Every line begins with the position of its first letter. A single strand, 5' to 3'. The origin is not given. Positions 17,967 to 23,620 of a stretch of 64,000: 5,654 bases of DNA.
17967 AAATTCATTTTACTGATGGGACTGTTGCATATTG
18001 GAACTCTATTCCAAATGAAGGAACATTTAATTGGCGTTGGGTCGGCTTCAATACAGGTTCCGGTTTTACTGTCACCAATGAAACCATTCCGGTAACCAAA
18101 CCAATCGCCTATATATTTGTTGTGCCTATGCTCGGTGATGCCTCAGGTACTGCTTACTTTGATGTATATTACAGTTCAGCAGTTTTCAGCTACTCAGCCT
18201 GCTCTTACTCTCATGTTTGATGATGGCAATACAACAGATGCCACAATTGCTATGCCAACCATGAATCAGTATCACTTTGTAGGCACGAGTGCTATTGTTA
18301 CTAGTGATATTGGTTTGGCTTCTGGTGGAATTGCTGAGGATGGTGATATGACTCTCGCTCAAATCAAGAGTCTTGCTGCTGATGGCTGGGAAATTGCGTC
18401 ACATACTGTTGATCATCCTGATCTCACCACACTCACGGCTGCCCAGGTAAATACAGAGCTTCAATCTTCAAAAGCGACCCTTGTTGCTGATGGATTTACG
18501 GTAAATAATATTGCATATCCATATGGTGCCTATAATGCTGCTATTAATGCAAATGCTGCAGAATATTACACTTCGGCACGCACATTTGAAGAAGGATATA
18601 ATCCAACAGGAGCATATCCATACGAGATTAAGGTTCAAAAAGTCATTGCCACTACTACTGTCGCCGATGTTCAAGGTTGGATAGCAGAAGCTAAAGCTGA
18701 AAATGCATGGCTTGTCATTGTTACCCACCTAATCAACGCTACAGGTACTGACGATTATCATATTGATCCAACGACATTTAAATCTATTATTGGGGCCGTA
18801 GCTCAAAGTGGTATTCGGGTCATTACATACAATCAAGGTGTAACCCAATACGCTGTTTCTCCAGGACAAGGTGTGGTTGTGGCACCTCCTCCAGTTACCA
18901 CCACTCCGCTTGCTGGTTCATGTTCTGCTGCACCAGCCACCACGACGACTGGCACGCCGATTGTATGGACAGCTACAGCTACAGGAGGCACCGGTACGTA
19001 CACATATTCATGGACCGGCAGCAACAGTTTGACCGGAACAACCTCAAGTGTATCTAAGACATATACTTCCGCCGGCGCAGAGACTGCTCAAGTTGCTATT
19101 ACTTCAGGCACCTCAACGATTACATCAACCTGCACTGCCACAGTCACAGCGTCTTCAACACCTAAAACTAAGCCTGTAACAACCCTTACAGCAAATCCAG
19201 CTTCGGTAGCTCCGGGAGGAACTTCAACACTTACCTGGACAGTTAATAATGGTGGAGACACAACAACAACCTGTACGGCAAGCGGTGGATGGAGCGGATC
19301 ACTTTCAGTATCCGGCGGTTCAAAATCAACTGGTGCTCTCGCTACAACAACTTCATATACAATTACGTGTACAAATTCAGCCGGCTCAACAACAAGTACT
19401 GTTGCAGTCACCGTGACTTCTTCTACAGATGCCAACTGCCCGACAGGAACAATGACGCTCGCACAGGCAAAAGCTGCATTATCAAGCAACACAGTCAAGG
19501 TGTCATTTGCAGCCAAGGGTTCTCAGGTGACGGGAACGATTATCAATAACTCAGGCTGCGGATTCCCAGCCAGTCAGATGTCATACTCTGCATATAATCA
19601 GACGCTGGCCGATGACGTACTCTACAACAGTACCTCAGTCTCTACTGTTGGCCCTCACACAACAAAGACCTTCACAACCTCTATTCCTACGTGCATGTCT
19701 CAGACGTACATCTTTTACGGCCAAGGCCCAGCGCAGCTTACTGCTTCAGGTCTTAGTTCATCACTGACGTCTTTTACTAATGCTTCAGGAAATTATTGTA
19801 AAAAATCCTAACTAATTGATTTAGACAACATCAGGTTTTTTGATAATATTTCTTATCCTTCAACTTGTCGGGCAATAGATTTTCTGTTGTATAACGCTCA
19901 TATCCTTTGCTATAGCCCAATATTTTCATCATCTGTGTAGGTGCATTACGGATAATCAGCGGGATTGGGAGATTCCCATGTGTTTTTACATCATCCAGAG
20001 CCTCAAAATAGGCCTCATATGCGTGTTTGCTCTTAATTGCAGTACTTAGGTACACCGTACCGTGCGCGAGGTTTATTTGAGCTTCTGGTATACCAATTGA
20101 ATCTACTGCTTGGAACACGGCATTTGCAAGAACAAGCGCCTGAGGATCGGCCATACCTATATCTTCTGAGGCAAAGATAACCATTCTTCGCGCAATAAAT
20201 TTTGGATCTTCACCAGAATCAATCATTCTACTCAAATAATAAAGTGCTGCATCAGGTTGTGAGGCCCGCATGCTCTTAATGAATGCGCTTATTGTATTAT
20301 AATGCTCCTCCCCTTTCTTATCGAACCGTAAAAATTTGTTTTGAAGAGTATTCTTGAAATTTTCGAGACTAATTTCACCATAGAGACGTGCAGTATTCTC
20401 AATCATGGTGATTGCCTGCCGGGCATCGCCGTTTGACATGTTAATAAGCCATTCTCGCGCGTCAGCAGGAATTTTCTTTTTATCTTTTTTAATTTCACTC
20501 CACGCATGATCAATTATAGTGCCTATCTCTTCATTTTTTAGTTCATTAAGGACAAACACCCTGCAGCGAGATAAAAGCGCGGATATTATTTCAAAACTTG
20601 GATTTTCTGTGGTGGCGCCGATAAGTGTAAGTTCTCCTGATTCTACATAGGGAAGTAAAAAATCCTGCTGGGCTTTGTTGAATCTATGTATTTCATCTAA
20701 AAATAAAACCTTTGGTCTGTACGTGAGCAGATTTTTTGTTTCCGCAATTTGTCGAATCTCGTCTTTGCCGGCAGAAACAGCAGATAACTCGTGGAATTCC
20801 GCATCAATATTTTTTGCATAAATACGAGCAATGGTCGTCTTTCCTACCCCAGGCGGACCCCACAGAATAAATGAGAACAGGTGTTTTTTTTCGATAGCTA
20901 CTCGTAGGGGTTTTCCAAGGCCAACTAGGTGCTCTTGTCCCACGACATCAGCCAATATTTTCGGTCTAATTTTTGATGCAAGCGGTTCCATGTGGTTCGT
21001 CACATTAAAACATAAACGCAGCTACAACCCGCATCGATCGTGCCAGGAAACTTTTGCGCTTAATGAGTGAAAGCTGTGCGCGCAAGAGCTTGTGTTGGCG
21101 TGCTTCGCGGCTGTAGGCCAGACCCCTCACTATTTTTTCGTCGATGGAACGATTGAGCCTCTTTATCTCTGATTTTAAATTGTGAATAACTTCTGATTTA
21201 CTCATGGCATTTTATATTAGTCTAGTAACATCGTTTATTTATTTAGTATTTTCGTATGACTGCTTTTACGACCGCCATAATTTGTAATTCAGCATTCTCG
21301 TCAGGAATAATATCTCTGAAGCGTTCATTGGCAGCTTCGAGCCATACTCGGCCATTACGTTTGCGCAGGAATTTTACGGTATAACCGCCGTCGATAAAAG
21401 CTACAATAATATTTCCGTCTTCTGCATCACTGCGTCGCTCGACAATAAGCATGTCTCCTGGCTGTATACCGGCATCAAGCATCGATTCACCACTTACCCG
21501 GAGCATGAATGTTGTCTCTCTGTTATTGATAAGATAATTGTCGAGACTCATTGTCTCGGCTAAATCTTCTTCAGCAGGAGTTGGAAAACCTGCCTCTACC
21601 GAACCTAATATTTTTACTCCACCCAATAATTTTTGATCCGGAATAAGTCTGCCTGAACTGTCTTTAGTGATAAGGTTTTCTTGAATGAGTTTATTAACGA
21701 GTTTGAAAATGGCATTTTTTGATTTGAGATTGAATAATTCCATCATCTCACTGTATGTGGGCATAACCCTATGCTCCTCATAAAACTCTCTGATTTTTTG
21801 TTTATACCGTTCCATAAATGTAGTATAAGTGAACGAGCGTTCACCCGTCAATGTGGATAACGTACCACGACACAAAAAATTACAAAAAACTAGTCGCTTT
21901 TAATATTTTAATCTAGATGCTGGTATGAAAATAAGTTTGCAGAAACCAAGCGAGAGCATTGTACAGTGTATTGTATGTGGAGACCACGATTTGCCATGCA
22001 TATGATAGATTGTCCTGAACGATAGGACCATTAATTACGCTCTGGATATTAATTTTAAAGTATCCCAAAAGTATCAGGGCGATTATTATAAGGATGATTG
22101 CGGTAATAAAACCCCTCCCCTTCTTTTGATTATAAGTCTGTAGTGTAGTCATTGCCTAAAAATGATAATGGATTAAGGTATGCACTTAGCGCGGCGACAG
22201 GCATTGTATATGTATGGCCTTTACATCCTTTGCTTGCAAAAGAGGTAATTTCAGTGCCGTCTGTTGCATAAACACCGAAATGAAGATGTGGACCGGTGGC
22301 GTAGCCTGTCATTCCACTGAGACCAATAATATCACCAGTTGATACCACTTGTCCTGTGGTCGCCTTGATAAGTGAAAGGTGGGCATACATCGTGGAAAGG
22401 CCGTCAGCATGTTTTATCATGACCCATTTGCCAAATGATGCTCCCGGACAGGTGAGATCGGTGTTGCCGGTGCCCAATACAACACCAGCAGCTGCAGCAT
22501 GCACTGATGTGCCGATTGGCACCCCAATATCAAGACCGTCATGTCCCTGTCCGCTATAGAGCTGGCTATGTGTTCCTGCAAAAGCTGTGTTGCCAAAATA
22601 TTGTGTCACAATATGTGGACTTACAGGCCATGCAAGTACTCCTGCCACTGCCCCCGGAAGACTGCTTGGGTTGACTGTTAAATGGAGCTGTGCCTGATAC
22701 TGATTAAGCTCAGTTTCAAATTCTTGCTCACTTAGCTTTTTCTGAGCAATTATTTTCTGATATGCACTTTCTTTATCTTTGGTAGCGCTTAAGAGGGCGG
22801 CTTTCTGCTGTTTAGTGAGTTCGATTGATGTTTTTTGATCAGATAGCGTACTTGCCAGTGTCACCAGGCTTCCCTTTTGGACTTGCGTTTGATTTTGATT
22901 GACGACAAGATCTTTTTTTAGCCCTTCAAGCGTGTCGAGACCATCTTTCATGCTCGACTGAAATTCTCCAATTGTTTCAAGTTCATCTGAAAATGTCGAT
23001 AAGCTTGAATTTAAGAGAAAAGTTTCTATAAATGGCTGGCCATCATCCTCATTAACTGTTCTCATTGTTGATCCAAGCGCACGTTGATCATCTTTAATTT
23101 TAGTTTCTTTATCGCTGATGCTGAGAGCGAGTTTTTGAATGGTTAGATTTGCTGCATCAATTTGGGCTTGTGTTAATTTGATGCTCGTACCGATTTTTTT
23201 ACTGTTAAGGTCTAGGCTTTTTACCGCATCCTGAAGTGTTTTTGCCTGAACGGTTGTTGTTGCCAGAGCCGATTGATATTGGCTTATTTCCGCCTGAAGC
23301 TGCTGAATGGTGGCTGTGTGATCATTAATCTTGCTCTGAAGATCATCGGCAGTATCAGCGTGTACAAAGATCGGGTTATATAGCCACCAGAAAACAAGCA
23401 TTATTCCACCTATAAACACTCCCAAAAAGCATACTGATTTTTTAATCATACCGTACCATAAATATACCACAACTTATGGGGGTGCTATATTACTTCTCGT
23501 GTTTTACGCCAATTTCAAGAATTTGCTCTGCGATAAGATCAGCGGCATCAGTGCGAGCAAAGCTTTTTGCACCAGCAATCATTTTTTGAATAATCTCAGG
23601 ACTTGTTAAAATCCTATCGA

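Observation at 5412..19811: Surface-glycan locus with three paralogous secreted CBM+NodB deacetylases, two QxxRW processive GT2 synthases and a GH26-like hydrolase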

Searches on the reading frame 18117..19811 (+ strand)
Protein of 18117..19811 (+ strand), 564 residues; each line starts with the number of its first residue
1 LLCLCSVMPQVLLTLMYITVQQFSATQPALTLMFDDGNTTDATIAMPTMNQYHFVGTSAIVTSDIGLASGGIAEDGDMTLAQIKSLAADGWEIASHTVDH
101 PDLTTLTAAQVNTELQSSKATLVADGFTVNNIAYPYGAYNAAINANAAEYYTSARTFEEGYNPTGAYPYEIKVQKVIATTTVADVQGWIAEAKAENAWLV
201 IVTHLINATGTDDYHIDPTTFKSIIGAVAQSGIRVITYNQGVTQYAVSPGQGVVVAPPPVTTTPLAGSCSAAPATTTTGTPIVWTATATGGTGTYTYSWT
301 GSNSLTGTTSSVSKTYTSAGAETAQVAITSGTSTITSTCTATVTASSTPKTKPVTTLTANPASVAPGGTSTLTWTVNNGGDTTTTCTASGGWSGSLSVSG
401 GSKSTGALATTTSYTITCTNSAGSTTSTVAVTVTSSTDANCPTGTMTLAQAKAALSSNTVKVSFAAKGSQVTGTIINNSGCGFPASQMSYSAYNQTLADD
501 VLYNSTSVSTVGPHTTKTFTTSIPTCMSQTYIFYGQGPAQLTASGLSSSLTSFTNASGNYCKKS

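Call 4: search_protein_families(library=pfam, proteins=[window:18117-19811:+], max_evalue=0.01)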
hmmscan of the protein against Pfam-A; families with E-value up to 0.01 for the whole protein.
window:18117-19811:+ (564 aa): 1 family
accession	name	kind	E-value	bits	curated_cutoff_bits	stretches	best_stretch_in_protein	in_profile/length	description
PF01522.26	Polysacc_deac_1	-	1.2e-17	64.5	23.1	1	27-149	6-118/124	Polysaccharide deacetylase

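Call 11: search_protein_families(library=ncbifam, proteins=[window:18117-19811:+], max_evalue=0.01)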
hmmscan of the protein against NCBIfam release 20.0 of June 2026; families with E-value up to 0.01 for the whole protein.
window:18117-19811:+ (564 aa): 7 families
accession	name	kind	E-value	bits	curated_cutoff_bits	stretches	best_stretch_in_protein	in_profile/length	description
NF050820.1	PolSacchBiosHfsH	equivalog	8.5e-17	61.6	400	1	21-242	27-245/249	oligosaccharide deacetylase HfsH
TIGR04243.1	nodulat_NodB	equivalog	1.9e-07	30.8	240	1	83-149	47-115/197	chitooligosaccharide deacetylase NodB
TIGR02764.1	spore_ybaN_pdaB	equivalog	0.00011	22.1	237.4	1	82-146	50-115/191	polysaccharide deacetylase family sporulation protein PdaB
TIGR02873.1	spore_ylxY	hypoth_equivalog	0.00023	20.5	391.5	1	83-150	130-198/268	probable sporulation protein, polysaccharide deacetylase family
TIGR03933.1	PIA_icaB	equivalog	0.00028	20.5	248.35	1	32-142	76-194/245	intercellular adhesin biosynthesis polysaccharide N-deacetylase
TIGR02884.1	spore_pdaA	equivalog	0.0039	16.9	298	1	83-125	82-126/224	delta-lactam-biosynthetic de-N-acetylase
TIGR03006.1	pepcterm_polyde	equivalog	0.0069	15.5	276.2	0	83-123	66-106/272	XrtA system polysaccharide deacetylase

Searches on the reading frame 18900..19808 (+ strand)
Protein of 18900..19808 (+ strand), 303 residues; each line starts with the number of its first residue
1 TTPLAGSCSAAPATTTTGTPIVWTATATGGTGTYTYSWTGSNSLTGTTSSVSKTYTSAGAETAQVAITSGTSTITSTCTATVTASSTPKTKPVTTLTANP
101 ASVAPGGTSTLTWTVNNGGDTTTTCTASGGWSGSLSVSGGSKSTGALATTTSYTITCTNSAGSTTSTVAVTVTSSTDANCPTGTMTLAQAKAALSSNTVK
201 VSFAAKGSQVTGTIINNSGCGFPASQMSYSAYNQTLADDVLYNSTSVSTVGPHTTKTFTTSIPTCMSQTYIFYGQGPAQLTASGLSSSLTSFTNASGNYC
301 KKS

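Call 74: search_protein_families(library=pfam, proteins=[window:18900-19808:+], max_evalue=1)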
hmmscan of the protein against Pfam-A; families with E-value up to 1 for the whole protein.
window:18900-19808:+ (303 aa): 2 families
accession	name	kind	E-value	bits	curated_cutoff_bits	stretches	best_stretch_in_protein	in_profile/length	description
PF18911.6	PKD_4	-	0.03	14.8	27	1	11-83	10-84/85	PKD domain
PF06199.17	Phage_tail_2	-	0.05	14.1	23.8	1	96-143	14-60/132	Phage tail tube protein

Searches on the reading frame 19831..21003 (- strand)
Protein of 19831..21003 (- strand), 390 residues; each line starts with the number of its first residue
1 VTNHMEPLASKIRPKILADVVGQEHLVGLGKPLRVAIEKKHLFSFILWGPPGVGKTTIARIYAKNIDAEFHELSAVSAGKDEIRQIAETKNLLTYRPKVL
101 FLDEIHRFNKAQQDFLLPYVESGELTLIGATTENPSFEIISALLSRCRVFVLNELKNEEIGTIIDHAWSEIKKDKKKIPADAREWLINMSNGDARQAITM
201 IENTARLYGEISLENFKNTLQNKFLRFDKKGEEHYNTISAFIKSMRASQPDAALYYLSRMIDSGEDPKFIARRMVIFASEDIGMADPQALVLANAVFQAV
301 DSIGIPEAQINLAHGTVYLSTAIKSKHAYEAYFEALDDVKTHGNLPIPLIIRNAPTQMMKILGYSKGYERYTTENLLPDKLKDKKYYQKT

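Call 6: search_protein_families(library=pfam, proteins=[window:19831-21003:-], max_evalue=0.001)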
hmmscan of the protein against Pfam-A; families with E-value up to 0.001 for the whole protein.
window:19831-21003:- (390 aa): 12 families
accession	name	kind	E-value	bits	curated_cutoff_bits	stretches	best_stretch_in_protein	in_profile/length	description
PF12002.13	MgsA_C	-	1.4e-52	178.4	27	1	248-389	2-150/167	MgsA AAA+ ATPase C terminal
PF16193.11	AAA_assoc_2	-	8.5e-22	77.7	34.3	1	175-246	4-81/81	AAA C-terminal domain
PF00004.35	AAA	-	3.1e-17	63.7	21.2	1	46-151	2-127/131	ATPase family associated with various cellular activities (AAA)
PF05496.18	RuvB_N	-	1.3e-14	54.7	27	1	12-128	1-116/159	Holliday junction DNA helicase RuvB P-loop domain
PF07728.20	AAA_5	-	7.2e-08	33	22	1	45-133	2-103/139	AAA domain (dynein-related subfamily)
PF01078.27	Mg_chelatase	-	3.1e-06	27.2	20.3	0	17-72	2-56/207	Magnesium chelatase, subunit ChlI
PF13173.12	AAA_14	-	4.5e-06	27.1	27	1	46-159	6-127/129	AAA domain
PF00158.32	Sigma54_activat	-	2.3e-05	24.6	20.2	0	99-142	96-140/168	Sigma-54 interaction domain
PF13191.12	AAA_16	-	6.1e-05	24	32.6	0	44-69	26-51/167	AAA ATPase domain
PF13401.12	AAA_22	-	0.00012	22.8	27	0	46-69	9-35/130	AAA domain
PF20720.3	nSTAND3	-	0.00068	19.8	27.2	0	46-103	21-72/155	Novel STAND NTPase 3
PF07724.20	AAA_2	-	0.00079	19.9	27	0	42-126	3-105/166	AAA domain (Cdc48 subfamily)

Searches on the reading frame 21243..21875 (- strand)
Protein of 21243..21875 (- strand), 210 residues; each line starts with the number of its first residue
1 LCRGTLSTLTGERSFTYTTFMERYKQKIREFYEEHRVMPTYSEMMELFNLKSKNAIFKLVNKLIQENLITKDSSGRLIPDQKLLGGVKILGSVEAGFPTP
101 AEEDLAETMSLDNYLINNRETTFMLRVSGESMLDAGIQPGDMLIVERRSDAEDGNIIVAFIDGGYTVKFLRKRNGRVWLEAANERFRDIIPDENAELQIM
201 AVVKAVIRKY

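Call 6: search_protein_families(library=pfam, proteins=[window:21243-21875:-], max_evalue=0.001)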
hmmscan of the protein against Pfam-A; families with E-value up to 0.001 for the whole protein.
window:21243-21875:- (210 aa): 1 family
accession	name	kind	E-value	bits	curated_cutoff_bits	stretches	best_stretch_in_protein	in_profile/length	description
PF00717.28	Peptidase_S24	-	1.3e-26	93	23.3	1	89-203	2-115/116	Peptidase S24-like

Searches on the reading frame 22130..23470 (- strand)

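Call 6: search_protein_families(library=pfam, proteins=[window:22130-23470:-], max_evalue=0.001)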
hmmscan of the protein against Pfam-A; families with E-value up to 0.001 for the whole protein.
window:22130-23470:- (446 aa): 1 family
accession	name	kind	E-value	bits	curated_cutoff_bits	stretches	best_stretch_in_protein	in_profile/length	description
PF01551.29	Peptidase_M23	-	3.5e-26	91.7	28.7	1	309-402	2-89/96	Peptidase family M23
